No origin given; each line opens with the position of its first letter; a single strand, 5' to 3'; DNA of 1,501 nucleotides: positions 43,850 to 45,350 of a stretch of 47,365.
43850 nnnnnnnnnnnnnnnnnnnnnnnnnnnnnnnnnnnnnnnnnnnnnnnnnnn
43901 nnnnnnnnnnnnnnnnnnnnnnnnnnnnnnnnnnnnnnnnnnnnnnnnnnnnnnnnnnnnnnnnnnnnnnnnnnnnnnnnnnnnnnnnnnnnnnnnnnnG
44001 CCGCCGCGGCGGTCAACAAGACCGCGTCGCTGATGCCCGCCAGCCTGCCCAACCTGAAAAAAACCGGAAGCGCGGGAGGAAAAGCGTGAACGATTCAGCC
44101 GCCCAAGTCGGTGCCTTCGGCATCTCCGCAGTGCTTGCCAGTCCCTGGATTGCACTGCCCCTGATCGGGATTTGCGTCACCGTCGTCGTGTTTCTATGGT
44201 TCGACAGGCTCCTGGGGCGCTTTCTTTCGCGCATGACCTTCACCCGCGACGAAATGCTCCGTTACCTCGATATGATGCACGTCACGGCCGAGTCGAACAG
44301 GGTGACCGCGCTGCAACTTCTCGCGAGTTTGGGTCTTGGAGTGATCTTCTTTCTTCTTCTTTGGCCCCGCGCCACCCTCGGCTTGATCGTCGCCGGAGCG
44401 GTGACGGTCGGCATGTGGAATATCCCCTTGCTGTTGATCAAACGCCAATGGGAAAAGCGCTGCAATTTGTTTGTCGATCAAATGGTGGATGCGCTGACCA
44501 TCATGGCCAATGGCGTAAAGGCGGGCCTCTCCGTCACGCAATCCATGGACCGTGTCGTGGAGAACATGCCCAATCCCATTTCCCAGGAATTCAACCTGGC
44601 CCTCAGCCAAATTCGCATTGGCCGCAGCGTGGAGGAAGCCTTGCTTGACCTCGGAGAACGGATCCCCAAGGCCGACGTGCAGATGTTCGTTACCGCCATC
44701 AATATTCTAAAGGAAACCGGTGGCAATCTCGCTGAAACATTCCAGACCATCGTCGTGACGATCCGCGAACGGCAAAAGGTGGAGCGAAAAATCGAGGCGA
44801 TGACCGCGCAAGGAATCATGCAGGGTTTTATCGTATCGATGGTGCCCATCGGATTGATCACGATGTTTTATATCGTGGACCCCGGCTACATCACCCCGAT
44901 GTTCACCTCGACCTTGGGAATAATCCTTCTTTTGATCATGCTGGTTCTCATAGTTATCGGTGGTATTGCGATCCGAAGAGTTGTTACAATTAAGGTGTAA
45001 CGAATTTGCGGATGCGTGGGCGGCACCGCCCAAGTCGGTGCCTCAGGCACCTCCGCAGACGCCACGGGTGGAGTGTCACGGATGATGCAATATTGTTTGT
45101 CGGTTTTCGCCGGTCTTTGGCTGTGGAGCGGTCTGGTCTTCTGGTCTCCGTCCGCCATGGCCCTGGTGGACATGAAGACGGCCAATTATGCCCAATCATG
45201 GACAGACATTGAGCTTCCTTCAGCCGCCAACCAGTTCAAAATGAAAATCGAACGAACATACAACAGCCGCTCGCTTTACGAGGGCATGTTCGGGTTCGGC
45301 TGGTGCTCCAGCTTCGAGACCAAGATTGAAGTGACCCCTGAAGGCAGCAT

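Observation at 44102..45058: Six sense-oriented copies of a ~30-nt GC hairpin element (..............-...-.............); two of them bracket tadB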

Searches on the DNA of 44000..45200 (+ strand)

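Call 52: build_rna_model(alignment_id=A7, structure=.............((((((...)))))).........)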
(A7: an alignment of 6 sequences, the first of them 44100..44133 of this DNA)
Model R1 built from alignment A7 (6 sequences, 37 columns); structure: as given.
model positions 34; base pairs 6; branch points 0; effective number of sequences 6; information 1.028 bits per position. Calibrated on 0.2 Mb of random sequence (short: E-values are rough).
structure used (alignment columns):
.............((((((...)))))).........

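Call 53: search_with_rna_model(model_id=R1, source=window, filters=off, max_evalue=10, show_alignments=0)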
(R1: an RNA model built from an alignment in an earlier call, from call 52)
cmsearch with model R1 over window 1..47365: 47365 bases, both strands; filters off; matches with E-value up to 10: 29.
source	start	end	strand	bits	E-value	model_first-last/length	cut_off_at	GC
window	14593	14626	+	50.8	4e-09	1-34/34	no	0.62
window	44100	44133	+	49.3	8.4e-09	1-34/34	no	0.68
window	45027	45060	+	47.4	2.2e-08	1-34/34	no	0.71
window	5341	5374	-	47.3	2.3e-08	1-34/34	no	0.62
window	814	847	-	36.8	4.9e-06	1-34/34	no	0.74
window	848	880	-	20.5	0.019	1-34/34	no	0.61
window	22284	22318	-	13.6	0.63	1-34/34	no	0.51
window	40075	40092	+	13.5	0.68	11-28/34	no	0.78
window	31348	31381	+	12.1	1.4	1-34/34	no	0.76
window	42451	42475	+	11.3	2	1-34/34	no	0.64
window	39697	39724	+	11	2.4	1-34/34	no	0.64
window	7163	7204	-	10.7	2.8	1-34/34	no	0.45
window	34234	34254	-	10.1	3.8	1-34/34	no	0.67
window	47110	47149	+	9.8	4.5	1-34/34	no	0.8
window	27858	27901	+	9.5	5.2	1-34/34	no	0.7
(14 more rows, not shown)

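Call 54: search_with_rna_model(model_id=R1, sources=[L001, L002, L003, L004, L005, L006, L007, L008], filters=default, max_evalue=10)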
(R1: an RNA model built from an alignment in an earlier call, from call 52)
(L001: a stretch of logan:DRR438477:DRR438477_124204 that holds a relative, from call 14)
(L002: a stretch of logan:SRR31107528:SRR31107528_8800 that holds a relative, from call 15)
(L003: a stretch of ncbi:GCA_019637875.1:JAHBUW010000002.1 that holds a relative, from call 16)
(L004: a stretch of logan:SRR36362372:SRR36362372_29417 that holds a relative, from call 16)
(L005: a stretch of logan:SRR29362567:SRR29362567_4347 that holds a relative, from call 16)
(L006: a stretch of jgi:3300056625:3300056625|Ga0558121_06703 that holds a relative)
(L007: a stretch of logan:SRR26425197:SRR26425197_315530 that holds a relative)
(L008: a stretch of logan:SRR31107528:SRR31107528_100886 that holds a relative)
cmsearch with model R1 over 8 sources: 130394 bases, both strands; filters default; matches with E-value up to 10: 16.
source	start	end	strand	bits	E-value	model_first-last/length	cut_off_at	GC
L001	273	306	+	26.7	0.0023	1-34/34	no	0.62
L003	9486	9519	-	16.2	0.47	1-34/34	no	0.71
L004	9486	9519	-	16.2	0.47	1-34/34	no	0.71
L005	6490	6523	-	16.2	0.47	1-34/34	no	0.71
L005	14092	14119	+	14.4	1.2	1-34/34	no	0.75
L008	20159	20178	+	13.4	1.9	1-34/34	no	0.6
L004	8321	8356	+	12.7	2.8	1-34/34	no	0.72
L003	7293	7356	+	12.6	2.9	1-34/34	no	0.66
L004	7293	7356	+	12.6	2.9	1-34/34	no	0.66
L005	4297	4360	+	12.6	2.9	1-34/34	no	0.66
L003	17088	17115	+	11.8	4.4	1-34/34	no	0.75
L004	7030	7061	+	10.8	7.2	1-34/34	no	0.81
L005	4034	4065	+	10.8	7.2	1-34/34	no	0.81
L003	6053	6067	-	10.4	8.7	11-25/34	no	0.8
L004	6063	6077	-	10.4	8.7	11-25/34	no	0.8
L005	3067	3081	-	10.4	8.7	11-25/34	no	0.8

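Call 61: search_with_rna_model(model_id=R1, sources=[L089, L090, L091], filters=off, max_evalue=5)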
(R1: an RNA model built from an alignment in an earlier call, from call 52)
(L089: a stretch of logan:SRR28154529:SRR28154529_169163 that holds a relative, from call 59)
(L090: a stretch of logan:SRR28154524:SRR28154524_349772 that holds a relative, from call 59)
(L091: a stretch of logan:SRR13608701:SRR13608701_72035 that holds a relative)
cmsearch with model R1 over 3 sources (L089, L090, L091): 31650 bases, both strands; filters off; matches with E-value up to 5: 7.
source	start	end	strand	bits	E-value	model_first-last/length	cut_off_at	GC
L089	4340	4373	-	13.7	0.41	1-34/34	no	0.68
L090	6393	6426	-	13.7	0.41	1-34/34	no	0.68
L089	13941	13977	+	12.5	0.73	1-34/34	no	0.51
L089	15330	15357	+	10.9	1.7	1-34/34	no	0.46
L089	5870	5897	-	9.9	2.8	1-34/34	no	0.54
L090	7923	7950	-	9.9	2.8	1-34/34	no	0.54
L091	2095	2116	+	8.9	4.6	1-34/34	no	0.45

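Call 71: build_rna_model(alignment_id=A9, structure=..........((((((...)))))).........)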
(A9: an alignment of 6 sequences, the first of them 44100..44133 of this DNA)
Model R2 built from alignment A9 (6 sequences, 34 columns); structure: as given.
model positions 34; base pairs 6; branch points 0; effective number of sequences 6; information 1.061 bits per position. Calibrated on 0.2 Mb of random sequence (short: E-values are rough).
structure used (alignment columns):
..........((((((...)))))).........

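Call 72: search_with_rna_model(model_id=R2, sources=[L109, L110, L111, L112, L089, L091], filters=off, max_evalue=2)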
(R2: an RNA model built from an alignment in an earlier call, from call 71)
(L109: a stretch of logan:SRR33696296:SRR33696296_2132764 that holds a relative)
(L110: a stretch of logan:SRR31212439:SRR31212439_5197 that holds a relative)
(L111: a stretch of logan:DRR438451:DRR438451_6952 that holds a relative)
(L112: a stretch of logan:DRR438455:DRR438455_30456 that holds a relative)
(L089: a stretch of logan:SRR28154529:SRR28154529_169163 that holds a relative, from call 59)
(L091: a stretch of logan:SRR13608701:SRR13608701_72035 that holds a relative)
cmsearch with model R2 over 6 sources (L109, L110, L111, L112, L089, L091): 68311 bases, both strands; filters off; matches with E-value up to 2: 2.
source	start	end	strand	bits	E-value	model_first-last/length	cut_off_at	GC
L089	13941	13977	+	13.9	0.34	1-34/34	no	0.51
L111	7340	7374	-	11.1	1.6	1-34/34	no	0.49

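Call 73: search_with_rna_model(model_id=R2, sources=[L001, L002, L003, L006, L008], filters=off, max_evalue=2)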
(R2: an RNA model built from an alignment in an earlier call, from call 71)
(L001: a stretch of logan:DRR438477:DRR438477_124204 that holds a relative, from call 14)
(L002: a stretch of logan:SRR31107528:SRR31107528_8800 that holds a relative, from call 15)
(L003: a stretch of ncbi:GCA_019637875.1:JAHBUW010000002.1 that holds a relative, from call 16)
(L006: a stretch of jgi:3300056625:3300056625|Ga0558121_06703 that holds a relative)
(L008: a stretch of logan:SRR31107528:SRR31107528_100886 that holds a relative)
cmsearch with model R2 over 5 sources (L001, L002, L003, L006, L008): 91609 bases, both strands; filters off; matches with E-value up to 2: 3.
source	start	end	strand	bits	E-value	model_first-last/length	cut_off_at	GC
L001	273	306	+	43.1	2e-08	1-34/34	no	0.62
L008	20159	20178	+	15.7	0.16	1-34/34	no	0.6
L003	9485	9519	-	11.9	1.5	1-34/34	no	0.71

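Call 87: search_rna_families(source=window, start=44000, end=45200, threshold=evalue, max_evalue=5)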
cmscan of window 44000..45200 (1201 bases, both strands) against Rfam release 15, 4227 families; matches with E-value up to 5: 3.
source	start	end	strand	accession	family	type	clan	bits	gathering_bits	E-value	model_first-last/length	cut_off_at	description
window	44331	44381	-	RF03108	Methylosinus-1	Gene; sRNA;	-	19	145.1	0.075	123-174/214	no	Methylosinus-1 RNA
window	44232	44291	-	RF04305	HCV_SL1412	Cis-reg;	-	16.5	38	1.2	1-48/48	no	Hepatitis C virus stem-loop SL1412 RNA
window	44334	44397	+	RF02042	HOTTIP_3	Gene; lncRNA;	-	10.8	50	0.55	1-353/353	no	HOXA transcript at the distal tip, conserved region 3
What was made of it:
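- On Described cis-regulatory RNA / riboswitch / leader (Rfam): No hit overlapping the elements at E<=5 (call 87).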

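Call 95: search_with_rna_model(model_id=R2, sources=[L113, L114, L115, L090, L007], filters=off, max_evalue=2)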
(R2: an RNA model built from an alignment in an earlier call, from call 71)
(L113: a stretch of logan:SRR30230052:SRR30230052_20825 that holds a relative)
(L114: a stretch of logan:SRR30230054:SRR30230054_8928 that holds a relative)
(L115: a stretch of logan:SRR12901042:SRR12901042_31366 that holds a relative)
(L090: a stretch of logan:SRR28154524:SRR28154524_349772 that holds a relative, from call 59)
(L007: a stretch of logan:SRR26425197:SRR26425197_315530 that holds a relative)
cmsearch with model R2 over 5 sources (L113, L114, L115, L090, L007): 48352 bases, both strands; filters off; matches with E-value up to 2: 1.
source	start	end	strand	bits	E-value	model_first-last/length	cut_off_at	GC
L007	1499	1519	+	11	1.3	1-34/34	no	0.57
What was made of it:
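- The other relatives covering that region have no CM hit (calls 72, 95). About 173 kb of non-redundant DNA from relatives holds only that one copy, against 6 loci in 47 kb here (calls 54, 61, 72, 73, 95).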

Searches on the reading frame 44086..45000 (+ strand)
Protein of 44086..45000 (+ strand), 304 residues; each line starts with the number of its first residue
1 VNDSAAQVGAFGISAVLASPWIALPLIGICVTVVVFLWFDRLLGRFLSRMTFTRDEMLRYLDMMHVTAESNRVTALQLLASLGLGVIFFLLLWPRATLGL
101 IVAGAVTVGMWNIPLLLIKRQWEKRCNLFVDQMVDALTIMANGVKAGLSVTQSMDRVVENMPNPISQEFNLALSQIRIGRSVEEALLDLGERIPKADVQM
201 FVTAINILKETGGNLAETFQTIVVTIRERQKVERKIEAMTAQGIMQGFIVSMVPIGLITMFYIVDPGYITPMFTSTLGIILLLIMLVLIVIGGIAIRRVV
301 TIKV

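Call 13: find_homologous_proteins(query=window:44086-45000:+)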
Query window:44086-45000:+ (304 aa): 2491 proteins with E <= 0.001 among 8000 candidates; the best 120 are listed.
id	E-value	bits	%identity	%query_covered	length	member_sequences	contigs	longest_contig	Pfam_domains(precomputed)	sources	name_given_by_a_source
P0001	2.4e-154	531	100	84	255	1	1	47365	PF00482.29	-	-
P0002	2.5e-147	508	80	96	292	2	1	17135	PF00482.29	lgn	-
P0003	2.0e-144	499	78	96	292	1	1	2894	PF00482.29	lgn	-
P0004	4.8e-144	497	78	96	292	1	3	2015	PF00482.29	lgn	-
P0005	4.5e-142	491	76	96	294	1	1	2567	PF00482.29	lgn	-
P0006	1.6e-141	489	76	96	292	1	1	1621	PF00482.29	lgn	-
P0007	3.1e-141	488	78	96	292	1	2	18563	PF00482.29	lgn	-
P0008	3.1e-139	482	75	96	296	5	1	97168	PF00482.29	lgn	-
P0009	1.2e-137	476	75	96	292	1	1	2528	PF00482.29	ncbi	-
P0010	3.1e-137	475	73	95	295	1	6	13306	PF00482.29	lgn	-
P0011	3.3e-137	475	74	95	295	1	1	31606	PF00482.29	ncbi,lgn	-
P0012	5.7e-133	461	71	96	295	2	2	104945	PF00482.29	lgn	-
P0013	7.0e-133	461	73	96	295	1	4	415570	PF00482.29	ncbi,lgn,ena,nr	ncbi:MAG: type II secretion system F family protein [Bdellovibrionaceae bacterium]|nr:type II secret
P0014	1.6e-132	460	73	96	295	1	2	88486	PF00482.29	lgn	-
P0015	2.1e-132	459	73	96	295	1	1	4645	PF00482.29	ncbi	-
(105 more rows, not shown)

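Call 14: find_encoding_contigs(protein=P0002, flank=10000, max_places=3)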
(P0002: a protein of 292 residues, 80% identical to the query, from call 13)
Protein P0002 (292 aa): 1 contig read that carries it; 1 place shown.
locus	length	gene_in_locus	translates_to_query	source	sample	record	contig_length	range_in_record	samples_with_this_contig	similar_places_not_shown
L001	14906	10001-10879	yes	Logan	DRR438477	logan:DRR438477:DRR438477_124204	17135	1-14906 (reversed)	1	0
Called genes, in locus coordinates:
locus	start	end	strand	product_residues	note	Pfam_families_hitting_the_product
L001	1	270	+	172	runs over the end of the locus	PF00156:Pribosyltran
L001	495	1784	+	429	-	PF13415:Beta-prop_FBX42, PF24681:Kelch_KLHDC2_KLHL20_DRC7, PF24981:Beta-prop_ATRN-LZTR1, PF13415:Beta-prop_FBX42, PF24681:Kelch_KLHDC2_KLHL20_DRC7, PF13415:Beta-prop_FBX42, PF24981:Beta-prop_ATRN-LZTR1, PF01344:Kelch_1 (weak), +7 more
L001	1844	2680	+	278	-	-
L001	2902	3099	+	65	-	PF16982:Flp1_like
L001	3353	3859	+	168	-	PF01478:Peptidase_A24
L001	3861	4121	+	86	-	-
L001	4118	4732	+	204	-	-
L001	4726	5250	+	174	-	-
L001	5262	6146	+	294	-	PF08666:SAF, PF13144:ChapFlgA (faint), PF16976:RcpC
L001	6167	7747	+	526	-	PF00263:Secretin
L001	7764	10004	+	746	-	PF00142:Fer4_NifH, PF01656:CbiA, PF02374:ArsA_ATPase (faint), PF10609:ParA, PF13614:AAA_31, PF00437:T2SSE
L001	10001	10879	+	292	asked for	PF00482:T2SSF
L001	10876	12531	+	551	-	PF20148:DUF6531, PF25023:TEN_YD-shell (faint), PF05593:RHS_repeat (faint)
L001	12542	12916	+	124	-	-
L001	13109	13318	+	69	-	-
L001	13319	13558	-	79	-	-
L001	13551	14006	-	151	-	PF00072:Response_reg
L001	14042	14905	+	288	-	?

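Call 15: find_encoding_contigs(protein=P0008, flank=10000, max_places=3)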
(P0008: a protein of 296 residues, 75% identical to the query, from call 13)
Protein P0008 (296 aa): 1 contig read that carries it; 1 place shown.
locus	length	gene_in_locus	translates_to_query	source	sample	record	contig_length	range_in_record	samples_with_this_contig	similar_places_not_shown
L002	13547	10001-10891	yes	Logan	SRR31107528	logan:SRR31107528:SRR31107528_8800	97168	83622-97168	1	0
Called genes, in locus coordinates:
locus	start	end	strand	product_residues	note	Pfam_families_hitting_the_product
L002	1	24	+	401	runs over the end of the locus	PF12704:MacB_PCD, PF02687:FtsX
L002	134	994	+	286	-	PF07691:PA14 (weak)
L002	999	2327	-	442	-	-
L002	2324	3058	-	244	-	PF17131:TP_0789-like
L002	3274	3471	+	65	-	PF16982:Flp1_like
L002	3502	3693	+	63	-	-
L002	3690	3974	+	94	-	-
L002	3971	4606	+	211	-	-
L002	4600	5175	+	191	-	-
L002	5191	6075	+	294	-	PF08666:SAF, PF16976:RcpC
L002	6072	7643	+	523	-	PF04972:BON (faint), PF00263:Secretin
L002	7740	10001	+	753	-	PF00142:Fer4_NifH (weak), PF01656:CbiA, PF02374:ArsA_ATPase (faint), PF10609:ParA (weak), PF13614:AAA_31, PF00437:T2SSE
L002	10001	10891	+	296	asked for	PF00482:T2SSF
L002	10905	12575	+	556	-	PF20148:DUF6531, PF25023:TEN_YD-shell (faint), PF05593:RHS_repeat (faint)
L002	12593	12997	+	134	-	-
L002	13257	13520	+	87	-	-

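Call 16: find_encoding_contigs(protein=P0013, flank=10000, max_places=3)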
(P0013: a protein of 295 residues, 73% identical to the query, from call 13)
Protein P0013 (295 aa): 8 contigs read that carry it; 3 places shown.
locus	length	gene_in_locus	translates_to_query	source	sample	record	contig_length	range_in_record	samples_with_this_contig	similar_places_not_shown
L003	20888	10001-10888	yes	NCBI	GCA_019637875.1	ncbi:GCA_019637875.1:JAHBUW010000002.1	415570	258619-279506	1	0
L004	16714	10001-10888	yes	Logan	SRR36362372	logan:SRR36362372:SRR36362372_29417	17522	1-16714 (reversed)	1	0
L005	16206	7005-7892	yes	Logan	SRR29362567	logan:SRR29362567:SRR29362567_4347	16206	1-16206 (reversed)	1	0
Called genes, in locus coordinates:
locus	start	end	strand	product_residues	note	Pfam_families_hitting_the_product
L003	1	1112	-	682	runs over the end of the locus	PF07715:Plug, PF00593:TonB_dep_Rec_b-barrel, PF14905:OMP_b-brl_3 (weak)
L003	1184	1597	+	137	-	-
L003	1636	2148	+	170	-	-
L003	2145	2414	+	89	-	-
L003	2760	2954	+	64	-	PF16982:Flp1_like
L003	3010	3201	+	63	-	-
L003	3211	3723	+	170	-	PF01478:Peptidase_A24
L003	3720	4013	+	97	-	-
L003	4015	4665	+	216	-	-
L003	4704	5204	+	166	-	-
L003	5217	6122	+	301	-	PF08666:SAF, PF16976:RcpC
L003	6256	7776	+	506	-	PF04972:BON (faint), PF00263:Secretin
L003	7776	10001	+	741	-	PF00142:Fer4_NifH (faint), PF01656:CbiA, PF02374:ArsA_ATPase (faint), PF10609:ParA, PF13614:AAA_31, PF00437:T2SSE, PF00005:ABC_tran (weak)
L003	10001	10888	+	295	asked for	PF00482:T2SSF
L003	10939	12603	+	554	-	PF20148:DUF6531, PF25023:TEN_YD-shell (weak), PF05593:RHS_repeat (faint), PF25023:TEN_YD-shell (weak)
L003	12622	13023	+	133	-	-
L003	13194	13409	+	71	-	-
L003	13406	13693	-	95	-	-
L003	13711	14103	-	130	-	PF00072:Response_reg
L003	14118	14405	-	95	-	-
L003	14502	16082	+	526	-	-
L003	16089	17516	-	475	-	-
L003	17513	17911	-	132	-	-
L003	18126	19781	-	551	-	-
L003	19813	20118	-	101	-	PF00166:Cpn10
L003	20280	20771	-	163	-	-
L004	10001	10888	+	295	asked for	PF00482:T2SSF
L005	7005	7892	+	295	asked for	PF00482:T2SSF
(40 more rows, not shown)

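Call 59: find_encoding_contigs(protein=P0007, flank=10000, max_places=3)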
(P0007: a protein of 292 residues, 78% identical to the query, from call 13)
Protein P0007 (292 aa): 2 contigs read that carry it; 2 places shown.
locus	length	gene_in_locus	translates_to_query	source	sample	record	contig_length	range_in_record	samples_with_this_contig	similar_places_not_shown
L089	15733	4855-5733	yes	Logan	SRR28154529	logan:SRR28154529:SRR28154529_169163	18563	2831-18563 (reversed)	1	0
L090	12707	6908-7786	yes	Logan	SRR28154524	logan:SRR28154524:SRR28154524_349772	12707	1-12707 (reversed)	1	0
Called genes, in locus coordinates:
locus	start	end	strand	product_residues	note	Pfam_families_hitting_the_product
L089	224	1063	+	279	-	PF08666:SAF, PF16976:RcpC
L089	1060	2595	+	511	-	PF04972:BON (faint), PF00263:Secretin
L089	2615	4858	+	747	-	PF00142:Fer4_NifH (weak), PF01656:CbiA, PF02374:ArsA_ATPase (faint), PF10609:ParA (weak), PF13614:AAA_31 (weak), PF00437:T2SSE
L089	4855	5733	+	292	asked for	PF00482:T2SSF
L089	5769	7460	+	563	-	PF20148:DUF6531, PF05593:RHS_repeat (faint), PF25023:TEN_YD-shell (faint)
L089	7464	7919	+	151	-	-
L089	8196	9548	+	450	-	-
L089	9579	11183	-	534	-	PF00595:PDZ, PF13180:PDZ_2 (weak), PF17820:PDZ_6, PF03572:Peptidase_S41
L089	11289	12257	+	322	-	PF01073:3Beta_HSD (weak), PF01370:Epimerase, PF04321:RmlD_sub_bind, PF16363:GDP_Man_Dehyd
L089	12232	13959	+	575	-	PF00351:Biopterin_H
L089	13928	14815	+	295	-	PF00588:SpoU_methylase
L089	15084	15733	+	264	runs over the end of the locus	-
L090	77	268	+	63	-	-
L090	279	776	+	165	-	PF01478:Peptidase_A24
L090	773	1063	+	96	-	-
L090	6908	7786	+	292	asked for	PF00482:T2SSF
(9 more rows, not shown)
